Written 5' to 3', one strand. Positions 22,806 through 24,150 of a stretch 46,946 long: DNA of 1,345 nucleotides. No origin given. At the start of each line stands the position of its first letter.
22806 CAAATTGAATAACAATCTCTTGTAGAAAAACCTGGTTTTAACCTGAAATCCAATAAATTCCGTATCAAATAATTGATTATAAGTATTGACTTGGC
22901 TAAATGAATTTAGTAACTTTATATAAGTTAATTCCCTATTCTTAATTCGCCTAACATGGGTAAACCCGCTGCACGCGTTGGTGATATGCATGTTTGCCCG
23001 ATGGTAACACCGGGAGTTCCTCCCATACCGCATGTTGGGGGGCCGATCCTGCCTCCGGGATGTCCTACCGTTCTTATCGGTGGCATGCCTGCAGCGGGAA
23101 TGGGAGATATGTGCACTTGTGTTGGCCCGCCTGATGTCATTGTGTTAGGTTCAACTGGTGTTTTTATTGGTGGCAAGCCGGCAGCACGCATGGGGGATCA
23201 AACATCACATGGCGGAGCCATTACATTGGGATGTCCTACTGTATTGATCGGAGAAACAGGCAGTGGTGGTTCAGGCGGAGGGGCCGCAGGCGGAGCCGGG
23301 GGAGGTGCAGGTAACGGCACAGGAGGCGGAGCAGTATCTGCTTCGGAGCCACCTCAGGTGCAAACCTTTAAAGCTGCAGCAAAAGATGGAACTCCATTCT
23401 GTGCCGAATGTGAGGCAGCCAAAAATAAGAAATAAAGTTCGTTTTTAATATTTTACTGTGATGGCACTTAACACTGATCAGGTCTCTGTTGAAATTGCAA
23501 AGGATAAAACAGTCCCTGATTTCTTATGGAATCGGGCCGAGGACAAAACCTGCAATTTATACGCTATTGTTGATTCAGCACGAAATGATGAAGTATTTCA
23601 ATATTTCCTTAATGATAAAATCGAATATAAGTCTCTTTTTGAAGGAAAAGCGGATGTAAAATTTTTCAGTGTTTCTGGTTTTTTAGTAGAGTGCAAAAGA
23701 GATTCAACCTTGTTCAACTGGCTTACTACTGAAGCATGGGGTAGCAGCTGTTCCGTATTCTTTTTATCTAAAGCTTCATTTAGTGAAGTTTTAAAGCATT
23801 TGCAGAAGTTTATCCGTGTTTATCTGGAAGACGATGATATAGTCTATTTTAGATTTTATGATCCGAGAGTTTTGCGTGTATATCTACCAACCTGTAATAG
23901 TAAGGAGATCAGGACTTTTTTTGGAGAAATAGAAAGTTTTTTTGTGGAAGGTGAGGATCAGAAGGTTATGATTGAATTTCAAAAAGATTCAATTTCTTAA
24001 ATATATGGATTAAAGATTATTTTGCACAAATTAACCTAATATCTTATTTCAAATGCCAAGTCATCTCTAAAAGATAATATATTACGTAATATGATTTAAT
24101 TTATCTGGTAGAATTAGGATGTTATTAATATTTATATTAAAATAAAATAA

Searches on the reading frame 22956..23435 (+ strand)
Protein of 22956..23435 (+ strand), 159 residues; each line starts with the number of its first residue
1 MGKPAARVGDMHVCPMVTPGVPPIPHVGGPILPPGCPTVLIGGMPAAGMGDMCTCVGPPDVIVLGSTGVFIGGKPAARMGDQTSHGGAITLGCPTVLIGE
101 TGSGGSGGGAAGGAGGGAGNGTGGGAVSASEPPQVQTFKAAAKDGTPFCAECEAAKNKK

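Call 3: search_protein_families(library=pfam, proteins=[window:22956-23435:+], max_evalue=0.1)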
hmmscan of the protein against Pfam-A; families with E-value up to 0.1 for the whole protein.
window:22956-23435:+ (159 aa): 2 families
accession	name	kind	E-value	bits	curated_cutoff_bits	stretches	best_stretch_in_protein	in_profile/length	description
PF05488.18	PAAR_motif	-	1.6e-25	89.6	27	3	25-89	5-68/70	PAAR motif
PF13665.11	Tox-PAAR-like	-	0.016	15.7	31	0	54-86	70-102/108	Toxin PAAR-like domain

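Call 4: search_protein_families(library=ncbifam, proteins=[window:22956-23435:+], max_evalue=0.1)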
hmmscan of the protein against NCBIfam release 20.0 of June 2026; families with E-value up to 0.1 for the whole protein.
window:22956-23435:+ (159 aa): 1 family
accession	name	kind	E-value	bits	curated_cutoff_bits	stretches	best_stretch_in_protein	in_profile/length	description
NF033420.0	T6SS_PAAR_dom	equivalog_domain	5e-09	36.2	124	2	61-99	57-94/94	type VI secretion system PAAR protein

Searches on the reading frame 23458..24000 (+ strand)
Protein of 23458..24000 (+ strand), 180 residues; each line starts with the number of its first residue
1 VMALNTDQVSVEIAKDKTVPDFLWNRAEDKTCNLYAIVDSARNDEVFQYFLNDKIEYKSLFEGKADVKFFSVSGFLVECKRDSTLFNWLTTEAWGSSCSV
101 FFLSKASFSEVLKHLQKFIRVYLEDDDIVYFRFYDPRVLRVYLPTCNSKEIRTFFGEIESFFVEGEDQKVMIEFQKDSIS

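Call 3: search_protein_families(library=pfam, proteins=[window:23458-24000:+], max_evalue=0.1)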
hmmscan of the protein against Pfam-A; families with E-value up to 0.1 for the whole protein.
window:23458-24000:+ (180 aa): 2 families
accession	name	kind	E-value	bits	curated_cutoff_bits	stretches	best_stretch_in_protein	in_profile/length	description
PF13503.11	DUF4123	-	3.6e-26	92.2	25.8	1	34-152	1-118/119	Domain of unknown function (DUF4123)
PF18593.6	CdiI_2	-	0.06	14.5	26.7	0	113-171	3-60/91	CdiI immunity protein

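Call 4: search_protein_families(library=ncbifam, proteins=[window:23458-24000:+], max_evalue=0.1)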
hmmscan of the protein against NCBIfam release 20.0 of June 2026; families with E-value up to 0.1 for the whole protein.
window:23458-24000:+ (180 aa): 1 family
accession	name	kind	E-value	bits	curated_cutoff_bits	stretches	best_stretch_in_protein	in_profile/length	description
NF053803.1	Tla1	equivalog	1.9e-09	37.5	200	1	31-155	14-144/245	toxin Tle1 chaperone Tla1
